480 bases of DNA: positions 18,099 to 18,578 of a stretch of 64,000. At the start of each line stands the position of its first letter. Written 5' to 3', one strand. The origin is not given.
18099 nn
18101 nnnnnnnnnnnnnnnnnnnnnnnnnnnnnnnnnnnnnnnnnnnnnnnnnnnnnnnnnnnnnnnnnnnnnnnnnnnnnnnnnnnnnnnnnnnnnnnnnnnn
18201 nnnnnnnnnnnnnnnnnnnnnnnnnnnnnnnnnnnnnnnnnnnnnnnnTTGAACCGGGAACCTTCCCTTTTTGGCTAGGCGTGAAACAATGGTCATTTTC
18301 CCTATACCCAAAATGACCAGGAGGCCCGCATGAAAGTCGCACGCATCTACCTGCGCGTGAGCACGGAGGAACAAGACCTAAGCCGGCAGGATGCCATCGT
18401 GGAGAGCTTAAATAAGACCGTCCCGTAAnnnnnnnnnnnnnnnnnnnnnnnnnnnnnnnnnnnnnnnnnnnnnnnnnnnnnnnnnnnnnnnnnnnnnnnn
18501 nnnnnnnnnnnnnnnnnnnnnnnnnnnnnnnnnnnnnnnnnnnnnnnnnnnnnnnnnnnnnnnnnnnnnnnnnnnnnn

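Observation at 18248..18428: Inner IRi abuts the start of a truncated resolvase gene: footprint of an earlier res-site insertion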

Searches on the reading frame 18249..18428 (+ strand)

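Call 44: search_protein_families(library=pfam, proteins=[L001:4146-4712:-], max_evalue=0.01)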
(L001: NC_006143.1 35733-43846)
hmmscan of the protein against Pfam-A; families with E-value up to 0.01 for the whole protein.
L001:4146-4712:- (188 aa): 1 family
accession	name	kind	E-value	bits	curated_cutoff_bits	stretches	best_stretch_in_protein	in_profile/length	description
PF00239.26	Resolvase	-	2.4e-47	161.1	23.3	1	4-136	2-144/145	Resolvase, N terminal domain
